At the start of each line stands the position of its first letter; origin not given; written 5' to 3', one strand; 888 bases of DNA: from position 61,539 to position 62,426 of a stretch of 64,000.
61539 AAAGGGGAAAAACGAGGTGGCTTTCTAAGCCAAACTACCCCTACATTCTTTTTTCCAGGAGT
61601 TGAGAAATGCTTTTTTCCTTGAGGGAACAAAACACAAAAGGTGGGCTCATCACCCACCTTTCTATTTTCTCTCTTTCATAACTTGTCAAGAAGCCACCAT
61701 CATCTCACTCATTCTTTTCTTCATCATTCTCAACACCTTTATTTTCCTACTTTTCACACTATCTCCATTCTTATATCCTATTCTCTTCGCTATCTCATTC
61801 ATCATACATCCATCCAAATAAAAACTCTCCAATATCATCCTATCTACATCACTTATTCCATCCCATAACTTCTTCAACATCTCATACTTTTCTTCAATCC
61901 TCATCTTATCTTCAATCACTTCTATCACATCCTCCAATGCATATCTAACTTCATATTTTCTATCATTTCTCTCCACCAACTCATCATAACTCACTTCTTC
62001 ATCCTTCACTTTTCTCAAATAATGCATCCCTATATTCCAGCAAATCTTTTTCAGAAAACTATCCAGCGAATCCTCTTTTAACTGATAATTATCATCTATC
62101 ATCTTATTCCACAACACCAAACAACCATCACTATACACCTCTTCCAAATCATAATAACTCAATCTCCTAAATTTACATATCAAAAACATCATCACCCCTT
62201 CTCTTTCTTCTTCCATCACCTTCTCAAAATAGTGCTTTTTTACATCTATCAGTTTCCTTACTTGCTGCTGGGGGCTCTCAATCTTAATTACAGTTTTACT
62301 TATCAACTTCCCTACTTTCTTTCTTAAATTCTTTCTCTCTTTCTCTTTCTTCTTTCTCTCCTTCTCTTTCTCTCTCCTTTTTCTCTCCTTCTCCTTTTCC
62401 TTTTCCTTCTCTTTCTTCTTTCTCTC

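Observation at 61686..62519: Sigma-factor gene whose coding strand is almost devoid of cytosine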

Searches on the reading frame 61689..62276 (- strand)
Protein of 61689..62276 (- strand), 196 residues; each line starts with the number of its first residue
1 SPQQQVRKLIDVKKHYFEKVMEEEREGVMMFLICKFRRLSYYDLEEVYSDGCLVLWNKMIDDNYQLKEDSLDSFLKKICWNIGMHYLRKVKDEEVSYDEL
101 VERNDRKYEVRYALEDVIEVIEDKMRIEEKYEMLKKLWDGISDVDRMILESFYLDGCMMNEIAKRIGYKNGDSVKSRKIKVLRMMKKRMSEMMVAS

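Call 7: find_homologous_proteins(query=window:61689-62276:-, max_evalue=0.001)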
Query seq(196 aa) (196 aa): 1686 proteins with E <= 0.001 among 1752 candidates; the best 120 are listed.
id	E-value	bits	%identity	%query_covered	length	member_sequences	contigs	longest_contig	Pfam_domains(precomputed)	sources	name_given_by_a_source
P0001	1.2e-120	418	100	100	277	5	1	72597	-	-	-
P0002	1.3e-68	249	60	97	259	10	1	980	-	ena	-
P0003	6.0e-58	214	54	97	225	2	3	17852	-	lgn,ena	-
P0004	1.8e-56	209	55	88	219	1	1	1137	-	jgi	-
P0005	2.8e-56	208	55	97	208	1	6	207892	-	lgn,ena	-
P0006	1.9e-55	206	54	88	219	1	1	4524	-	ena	-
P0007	3.9e-55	205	54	85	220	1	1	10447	-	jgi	-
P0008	4.0e-55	205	54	97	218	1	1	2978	-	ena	-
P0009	1.4e-54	203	53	97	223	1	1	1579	-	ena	-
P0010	1.5e-54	203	52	97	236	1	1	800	-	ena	-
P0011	2.0e-54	202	54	97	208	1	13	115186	-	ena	-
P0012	2.9e-54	202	52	96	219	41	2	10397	-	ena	-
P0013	3.0e-54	202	53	93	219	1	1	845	-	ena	-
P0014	3.2e-54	202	54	97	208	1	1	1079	-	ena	-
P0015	3.4e-54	202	53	97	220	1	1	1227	-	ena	-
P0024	1.1e-53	200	56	79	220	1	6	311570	PF08281.19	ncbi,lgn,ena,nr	ncbi:MAG: sigma-70 family RNA polymerase sigma factor [Muribaculaceae bacterium]|nr:sigma-70 family 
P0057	6.0e-53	198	54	94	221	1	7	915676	-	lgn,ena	-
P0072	1.1e-52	197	52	93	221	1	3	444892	PF08281.19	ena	-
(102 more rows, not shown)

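Call 11: find_related_loci(query=A1, collection=genome_contigs, flank=6000)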
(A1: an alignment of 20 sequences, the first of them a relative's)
Query A1 (277 aa) in genome_contigs; peptide patterns used: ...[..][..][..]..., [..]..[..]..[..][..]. (x = any residue, [..] = any of these).
73 stretches matched a pattern; 34 encode a relative of the query (tblastn E <= 1e-3); 34 distinct loci.
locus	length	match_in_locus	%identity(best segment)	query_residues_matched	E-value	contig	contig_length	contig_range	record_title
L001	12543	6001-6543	55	90-270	1e-57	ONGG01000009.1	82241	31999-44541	uncultured Prevotellaceae bacterium isolate RUG280 genome assembly, contig: scaffold_65, whole genome shotgun sequence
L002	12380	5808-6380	51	82-272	4e-57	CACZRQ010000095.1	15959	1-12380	MAG: uncultured Bacteroidales bacterium isolate RUG12887 genome assembly, contig: RUG12887_asm_95, whole genome shotgun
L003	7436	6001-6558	54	88-272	2e-56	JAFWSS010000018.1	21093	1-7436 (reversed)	MAG: Prevotella sp. isolate RGIG6036 Sheep_Omasum-4__c97762, whole genome shotgun sequence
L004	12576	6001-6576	51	82-272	7e-55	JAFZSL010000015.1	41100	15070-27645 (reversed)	MAG: Prevotella sp. isolate RGIG8056 Water_buffalos_Rumen-1__c208007, whole genome shotgun sequence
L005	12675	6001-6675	48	49-272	2e-54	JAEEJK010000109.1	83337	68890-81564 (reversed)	MAG: Prevotella sp. isolate Tb.RUG.168 k141_11134314_flag=1_multi=32.0003_len=83337, whole genome shotgun sequence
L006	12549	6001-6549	51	82-264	4e-54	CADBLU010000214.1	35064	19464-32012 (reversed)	MAG: uncultured Prevotellaceae bacterium isolate RUG14088 genome assembly, contig: RUG14088_asm_214, whole genome shotgu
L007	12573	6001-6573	52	82-272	4e-54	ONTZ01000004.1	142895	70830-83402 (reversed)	uncultured Prevotella sp. isolate RUG647 genome assembly, contig: scaffold_49, whole genome shotgun sequence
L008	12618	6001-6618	47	65-274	6e-53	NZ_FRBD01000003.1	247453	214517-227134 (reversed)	Xylanibacter ruminicola strain KHT3, whole genome shotgun sequence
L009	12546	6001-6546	52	90-274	6e-52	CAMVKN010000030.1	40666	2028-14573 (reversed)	MAG TPA_asm: uncultured Prevotellaceae bacterium isolate SRR8387720_bin.80_metaWRAP_v1.3_MAG genome assembly, contig: ER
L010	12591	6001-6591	47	82-277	2e-52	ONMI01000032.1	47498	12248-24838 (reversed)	uncultured Prevotellaceae bacterium isolate RUG446 genome assembly, contig: scaffold_1564, whole genome shotgun sequence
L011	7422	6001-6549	50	82-263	1e-51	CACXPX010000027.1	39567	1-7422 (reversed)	MAG: uncultured Prevotellaceae bacterium isolate RUG11493 genome assembly, contig: RUG11493_asm_27, whole genome shotgun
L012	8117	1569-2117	50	82-263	2e-51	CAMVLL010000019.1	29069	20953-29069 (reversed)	MAG TPA_asm: uncultured Bacteroidetes bacterium isolate SRR8387717_bin.125_metaWRAP_v1.3_MAG genome assembly, contig: ER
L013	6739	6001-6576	52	82-272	3e-51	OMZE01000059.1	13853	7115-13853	uncultured Prevotellaceae bacterium isolate RUG003 genome assembly, contig: scaffold_2785, whole genome shotgun sequence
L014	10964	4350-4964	48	77-271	9e-51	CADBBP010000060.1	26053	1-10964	MAG: uncultured Prevotellaceae bacterium isolate RUG13814 genome assembly, contig: RUG13814_asm_60, whole genome shotgun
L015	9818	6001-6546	51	90-269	1e-50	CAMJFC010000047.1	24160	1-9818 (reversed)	MAG: uncultured Prevotellaceae bacterium isolate SRR12081293_bin.71_metaWRAP_v1.3_MAG genome assembly, contig: ERZ122897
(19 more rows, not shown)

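Call 14: find_encoding_contigs(protein=P0057, flank=8000, max_places=3)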
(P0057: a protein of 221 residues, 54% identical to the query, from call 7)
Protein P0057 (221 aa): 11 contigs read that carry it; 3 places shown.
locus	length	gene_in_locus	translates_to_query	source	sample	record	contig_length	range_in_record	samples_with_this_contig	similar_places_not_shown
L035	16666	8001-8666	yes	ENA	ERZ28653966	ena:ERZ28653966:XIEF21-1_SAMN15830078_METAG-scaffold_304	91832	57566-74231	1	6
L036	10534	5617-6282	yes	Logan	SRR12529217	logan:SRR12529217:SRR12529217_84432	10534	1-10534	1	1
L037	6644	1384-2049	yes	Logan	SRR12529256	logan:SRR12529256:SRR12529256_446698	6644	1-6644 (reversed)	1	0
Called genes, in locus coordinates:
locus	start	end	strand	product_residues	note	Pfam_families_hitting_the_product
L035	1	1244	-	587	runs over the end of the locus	PF00128:Alpha-amylase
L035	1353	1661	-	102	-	-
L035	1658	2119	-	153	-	PF03449:GreA_GreB_N, PF01272:GreA_GreB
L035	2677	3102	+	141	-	PF13648:Lipocalin_4 (weak)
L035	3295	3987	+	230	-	PF00293:NUDIX, PF19368:WHD_AraR, PF21906:WHD_NrtR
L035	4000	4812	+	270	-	PF10021:PARG_cat_microb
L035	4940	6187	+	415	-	-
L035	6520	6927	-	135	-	PF08837:DUF1810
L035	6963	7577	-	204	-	PF22075:DUF6939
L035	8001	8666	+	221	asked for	-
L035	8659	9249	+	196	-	PF20475:DUF6717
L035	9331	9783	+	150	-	-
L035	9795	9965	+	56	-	-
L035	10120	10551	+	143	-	-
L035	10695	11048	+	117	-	-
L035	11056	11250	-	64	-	-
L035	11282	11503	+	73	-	-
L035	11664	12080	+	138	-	PF04397:LytTR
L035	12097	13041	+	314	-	-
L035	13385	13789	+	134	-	PF00583:Acetyltransf_1, PF13673:Acetyltransf_10, PF13508:Acetyltransf_7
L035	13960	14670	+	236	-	PF00106:adh_short, PF08659:KR, PF13561:adh_short_C2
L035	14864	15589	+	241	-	PF13529:Peptidase_C39_2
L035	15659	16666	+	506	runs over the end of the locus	PF00135:COesterase, PF20434:BD-FAE, PF07859:Abhydrolase_3 (weak), PF00135:COesterase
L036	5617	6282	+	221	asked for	-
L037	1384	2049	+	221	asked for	-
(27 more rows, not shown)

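Call 15: find_encoding_contigs(protein=P0024, flank=8000, max_places=3)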
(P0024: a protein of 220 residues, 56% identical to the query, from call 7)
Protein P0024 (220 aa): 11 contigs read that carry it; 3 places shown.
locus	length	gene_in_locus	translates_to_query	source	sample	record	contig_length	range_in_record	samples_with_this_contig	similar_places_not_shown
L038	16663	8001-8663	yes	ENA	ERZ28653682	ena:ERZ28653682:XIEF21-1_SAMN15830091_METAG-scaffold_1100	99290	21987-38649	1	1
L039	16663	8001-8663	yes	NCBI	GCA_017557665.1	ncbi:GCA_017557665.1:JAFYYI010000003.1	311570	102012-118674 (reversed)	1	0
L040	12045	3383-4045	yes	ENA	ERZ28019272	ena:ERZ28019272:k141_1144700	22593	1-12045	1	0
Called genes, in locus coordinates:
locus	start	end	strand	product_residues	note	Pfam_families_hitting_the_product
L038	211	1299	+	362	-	PF04966:OprB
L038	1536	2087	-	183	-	PF28549:NDPSase_N, PF00293:NUDIX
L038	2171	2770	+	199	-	PF02357:NusG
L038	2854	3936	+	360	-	PF01370:Epimerase, PF02719:Polysacc_synt_2 (weak), PF04321:RmlD_sub_bind (weak), PF16363:GDP_Man_Dehyd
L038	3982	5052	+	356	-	PF01370:Epimerase, PF04321:RmlD_sub_bind, PF16363:GDP_Man_Dehyd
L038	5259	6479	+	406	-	PF13401:AAA_22 (faint), PF00004:AAA, PF17866:AAA_lid_6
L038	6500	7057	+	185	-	-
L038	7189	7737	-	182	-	PF22075:DUF6939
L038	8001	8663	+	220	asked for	PF08281:Sigma70_r4_2 (faint)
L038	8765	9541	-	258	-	PF10021:PARG_cat_microb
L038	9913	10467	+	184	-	PF12464:Mac, PF25084:LbH_EIF2B (faint), PF25087:GMPPB_C (faint), PF00132:Hexapep, PF14602:Hexapep_2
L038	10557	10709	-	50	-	PF00468:Ribosomal_L34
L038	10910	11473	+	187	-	PF08207:EFP_N, PF01132:EFP, PF09285:Elong-fact-P_C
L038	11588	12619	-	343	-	-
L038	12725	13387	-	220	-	-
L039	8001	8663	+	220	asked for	PF08281:Sigma70_r4_2 (faint)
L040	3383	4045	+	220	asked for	PF08281:Sigma70_r4_2 (faint)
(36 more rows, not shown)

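Call 16: find_encoding_contigs(protein=P0072, flank=8000, max_places=2)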
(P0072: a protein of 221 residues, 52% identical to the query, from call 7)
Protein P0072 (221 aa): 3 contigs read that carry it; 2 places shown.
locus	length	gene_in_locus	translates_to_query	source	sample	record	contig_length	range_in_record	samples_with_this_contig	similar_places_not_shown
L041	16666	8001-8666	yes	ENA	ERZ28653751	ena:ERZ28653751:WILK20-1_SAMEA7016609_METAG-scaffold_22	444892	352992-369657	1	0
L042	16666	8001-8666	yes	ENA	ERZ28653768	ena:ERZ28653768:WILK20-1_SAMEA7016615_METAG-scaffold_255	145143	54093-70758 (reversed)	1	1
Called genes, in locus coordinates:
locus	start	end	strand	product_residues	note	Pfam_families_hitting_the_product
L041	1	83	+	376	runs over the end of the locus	-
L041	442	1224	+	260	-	PF08238:Sel1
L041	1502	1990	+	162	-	-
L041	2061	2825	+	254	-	PF16138:DUF4846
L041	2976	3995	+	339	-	-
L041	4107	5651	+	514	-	PF20475:DUF6717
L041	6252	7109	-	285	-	-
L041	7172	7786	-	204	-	PF22075:DUF6939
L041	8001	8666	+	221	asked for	PF08281:Sigma70_r4_2 (faint)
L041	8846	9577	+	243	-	PF03747:ADP_ribosyl_GH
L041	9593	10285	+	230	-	PF00293:NUDIX, PF19368:WHD_AraR, PF21906:WHD_NrtR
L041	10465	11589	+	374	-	-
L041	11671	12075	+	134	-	PF08837:DUF1810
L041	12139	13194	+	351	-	PF08837:DUF1810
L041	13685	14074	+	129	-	PF20475:DUF6717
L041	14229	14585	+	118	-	-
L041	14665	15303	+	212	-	PF13645:YkuD_2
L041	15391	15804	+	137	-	PF04397:LytTR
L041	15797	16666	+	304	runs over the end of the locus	-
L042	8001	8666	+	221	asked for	PF08281:Sigma70_r4_2 (faint)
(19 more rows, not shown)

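Call 21: search_protein_families(library=pfam, proteins=[L035:6963-7577:-, L035:8659-9249:+, L035:6520-6927:-, L035:4940-6187:+, L041:12139-13194:+, L041:4107-5651:+, L041:6252-7109:-, L041:10465-11589:+, L035:9331-9783:+, L035:10120-10551:+], max_evalue=0.01)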
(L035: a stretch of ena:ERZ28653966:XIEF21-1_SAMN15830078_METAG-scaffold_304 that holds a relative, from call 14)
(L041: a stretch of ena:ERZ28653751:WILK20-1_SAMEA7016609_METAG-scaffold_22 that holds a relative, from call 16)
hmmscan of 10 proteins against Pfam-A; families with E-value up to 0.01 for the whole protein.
L035:6963-7577:- (204 aa): 2 families
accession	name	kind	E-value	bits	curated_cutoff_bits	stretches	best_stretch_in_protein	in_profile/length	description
PF22075.2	DUF6939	-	1.4e-76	256.3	27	1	28-194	1-167/167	Family of unknown function (DUF6939)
PF22397.2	NADAR-DarT1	-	0.003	17.5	27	1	31-116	36-122/212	DarT1-associated NADAR antitoxin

L035:8659-9249:+ (196 aa): 1 family
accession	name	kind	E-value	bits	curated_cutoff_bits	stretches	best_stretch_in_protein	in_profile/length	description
PF20475.3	DUF6717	-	1.9e-16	61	27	1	84-191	10-114/115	Family of unknown function (DUF6717)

L035:6520-6927:- (135 aa): 1 family
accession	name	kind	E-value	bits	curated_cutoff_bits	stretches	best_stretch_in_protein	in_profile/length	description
PF08837.16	DUF1810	-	5.5e-42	143.3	25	1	7-133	2-123/136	Protein of unknown function (DUF1810)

L035:4940-6187:+ (415 aa): 1 family
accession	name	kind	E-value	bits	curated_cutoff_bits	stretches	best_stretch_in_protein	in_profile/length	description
PF13519.12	VWA_2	-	0.00011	23.3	27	1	68-181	2-106/107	von Willebrand factor type A domain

L041:12139-13194:+ (351 aa): 1 family
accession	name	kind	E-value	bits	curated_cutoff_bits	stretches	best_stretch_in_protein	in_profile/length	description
PF08837.16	DUF1810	-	3.1e-44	150.6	25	1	228-351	2-124/136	Protein of unknown function (DUF1810)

L041:4107-5651:+ (514 aa): 2 families
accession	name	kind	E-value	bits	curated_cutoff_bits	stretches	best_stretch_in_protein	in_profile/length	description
PF20475.3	DUF6717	-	6e-22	78.7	27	1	22-133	3-114/115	Family of unknown function (DUF6717)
PF00092.34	VWA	-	0.00098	19.8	23.8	1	172-317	4-140/174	von Willebrand factor type A domain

L041:6252-7109:- (285 aa): 0 families

L041:10465-11589:+ (374 aa): 0 families

L035:9331-9783:+ (150 aa): 0 families

L035:10120-10551:+ (143 aa): 0 families

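Call 22: search_protein_families(library=padloc, proteins=[L035:6963-7577:-, L035:8659-9249:+, L035:6520-6927:-, L035:4940-6187:+, L041:12139-13194:+, L041:4107-5651:+, L035:4000-4812:+, L041:8846-9577:+, L035:3295-3987:+], max_evalue=0.01)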
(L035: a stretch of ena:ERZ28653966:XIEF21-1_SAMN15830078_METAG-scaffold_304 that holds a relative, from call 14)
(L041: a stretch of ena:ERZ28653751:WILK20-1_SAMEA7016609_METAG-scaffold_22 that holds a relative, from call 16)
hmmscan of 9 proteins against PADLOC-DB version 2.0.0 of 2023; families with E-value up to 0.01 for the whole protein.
L035:6963-7577:- (204 aa): 0 families

L035:8659-9249:+ (196 aa): 0 families

L035:6520-6927:- (135 aa): 0 families

L035:4940-6187:+ (415 aa): 0 families

L041:12139-13194:+ (351 aa): 0 families

L041:4107-5651:+ (514 aa): 0 families

L035:4000-4812:+ (270 aa): 0 families

L041:8846-9577:+ (243 aa): 0 families

L035:3295-3987:+ (230 aa): 1 family
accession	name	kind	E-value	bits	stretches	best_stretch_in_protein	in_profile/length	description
PDLC04899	PDC-S07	-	3.6e-09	34.4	1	30-130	19-117/135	-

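Call 24: find_encoding_contigs(protein=P0002, flank=10000, max_places=4)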
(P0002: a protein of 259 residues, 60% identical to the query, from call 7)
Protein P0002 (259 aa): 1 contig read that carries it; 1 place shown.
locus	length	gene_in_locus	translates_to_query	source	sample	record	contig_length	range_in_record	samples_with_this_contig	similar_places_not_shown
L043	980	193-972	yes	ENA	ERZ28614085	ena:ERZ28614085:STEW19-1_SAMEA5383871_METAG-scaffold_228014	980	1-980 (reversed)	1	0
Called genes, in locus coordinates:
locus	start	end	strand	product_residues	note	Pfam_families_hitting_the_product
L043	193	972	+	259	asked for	-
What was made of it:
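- Tried and rejected: P0002 sits on a 980-bp contig and gave no context (call 24).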

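Call 31: search_solved_structures(query=A3, max_evalue=10, show_alignments=2)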
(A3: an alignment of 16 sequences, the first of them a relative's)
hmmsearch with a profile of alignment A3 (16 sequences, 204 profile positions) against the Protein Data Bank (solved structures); distinct sequences matched with E-value up to 10: 4.
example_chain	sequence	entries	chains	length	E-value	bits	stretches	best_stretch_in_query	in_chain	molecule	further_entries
2d30_A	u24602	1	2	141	0.18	14.4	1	119-148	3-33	cytidine deaminase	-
4ayc_A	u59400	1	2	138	0.19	14.2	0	137-173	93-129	E3 UBIQUITIN-PROTEIN LIGASE RNF8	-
4orh_C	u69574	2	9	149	0.3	13.6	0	137-173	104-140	E3 ubiquitin-protein ligase RNF8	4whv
4nj8_A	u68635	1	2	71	1.4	11.4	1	83-112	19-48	Ankyrin repeat and SAM domain-containing protein 3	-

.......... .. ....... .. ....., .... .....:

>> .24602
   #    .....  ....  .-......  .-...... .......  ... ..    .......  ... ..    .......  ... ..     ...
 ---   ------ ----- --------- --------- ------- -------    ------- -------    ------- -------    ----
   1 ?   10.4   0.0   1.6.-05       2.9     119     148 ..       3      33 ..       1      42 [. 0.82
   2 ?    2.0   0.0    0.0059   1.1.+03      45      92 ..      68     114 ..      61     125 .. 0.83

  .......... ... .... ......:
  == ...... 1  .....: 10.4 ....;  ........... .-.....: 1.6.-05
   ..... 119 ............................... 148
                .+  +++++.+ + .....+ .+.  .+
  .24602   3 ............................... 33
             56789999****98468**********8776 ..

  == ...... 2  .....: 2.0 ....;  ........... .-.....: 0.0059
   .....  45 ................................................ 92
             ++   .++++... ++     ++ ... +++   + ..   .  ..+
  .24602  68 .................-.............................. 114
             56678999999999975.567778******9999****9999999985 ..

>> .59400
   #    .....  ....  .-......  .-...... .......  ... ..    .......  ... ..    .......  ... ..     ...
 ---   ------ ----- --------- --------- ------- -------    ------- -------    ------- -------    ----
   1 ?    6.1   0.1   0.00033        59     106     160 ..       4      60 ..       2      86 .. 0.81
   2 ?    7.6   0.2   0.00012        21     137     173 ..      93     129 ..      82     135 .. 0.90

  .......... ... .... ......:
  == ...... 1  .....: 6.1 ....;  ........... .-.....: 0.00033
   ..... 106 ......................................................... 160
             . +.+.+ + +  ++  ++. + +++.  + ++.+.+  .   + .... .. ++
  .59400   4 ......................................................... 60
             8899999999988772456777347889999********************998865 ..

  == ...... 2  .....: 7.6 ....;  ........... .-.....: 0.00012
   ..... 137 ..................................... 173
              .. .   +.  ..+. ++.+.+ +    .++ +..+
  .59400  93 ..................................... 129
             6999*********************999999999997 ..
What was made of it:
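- no PDB sequence hit was found (call 31).
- Tried and rejected: The PDB profile search gave nothing meaningful (call 31).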

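Call 32: find_homologous_proteins(query=L041:7172-7786:-, max_evalue=0.001)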
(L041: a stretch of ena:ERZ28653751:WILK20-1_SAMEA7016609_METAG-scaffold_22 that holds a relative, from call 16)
Query L041:7172-7786:- (204 aa): 7936 proteins with E <= 0.001 among 8000 candidates; the best 120 are listed.
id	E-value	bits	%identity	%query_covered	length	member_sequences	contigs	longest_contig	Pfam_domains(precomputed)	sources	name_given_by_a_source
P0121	1.7e-126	437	97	100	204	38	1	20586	PF22075.3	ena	-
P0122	1.8e-119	414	92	100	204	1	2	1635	PF22075.3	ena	-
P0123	4.1e-106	371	83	100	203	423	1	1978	PF22075.3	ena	-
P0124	8.7e-105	366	82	100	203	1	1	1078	PF22075.3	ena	-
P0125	2.0e-104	365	80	100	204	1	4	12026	PF22075.3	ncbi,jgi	jgi:hypothetical protein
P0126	2.1e-104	365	80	100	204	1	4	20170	PF22075.3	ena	-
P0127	2.3e-104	365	82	100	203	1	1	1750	PF22075.3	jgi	jgi:hypothetical protein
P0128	2.9e-104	365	82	100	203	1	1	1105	PF22075.3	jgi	jgi:hypothetical protein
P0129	3.5e-104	364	82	100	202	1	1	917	PF22075.3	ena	-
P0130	5.2e-104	364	81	100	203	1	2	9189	PF22075.3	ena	-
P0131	6.8e-104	363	81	100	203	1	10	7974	PF22075.3,PF22397.4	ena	-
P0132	8.2e-104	363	81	100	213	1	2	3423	PF22075.3,PF22397.4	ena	-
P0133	8.7e-104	363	82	100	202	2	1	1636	PF22075.3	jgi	-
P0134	9.9e-104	363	80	100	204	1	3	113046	PF22075.3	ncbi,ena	-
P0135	9.9e-104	363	80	100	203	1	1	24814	PF22075.3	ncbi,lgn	-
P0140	1.7e-103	362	81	100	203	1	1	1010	PF22075.3,PF22397.4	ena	-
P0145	4.3e-103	361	81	100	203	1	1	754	PF22075.3,PF22397.4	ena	-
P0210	3.5e-100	351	79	100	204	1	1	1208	PF22075.3,PF22397.4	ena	-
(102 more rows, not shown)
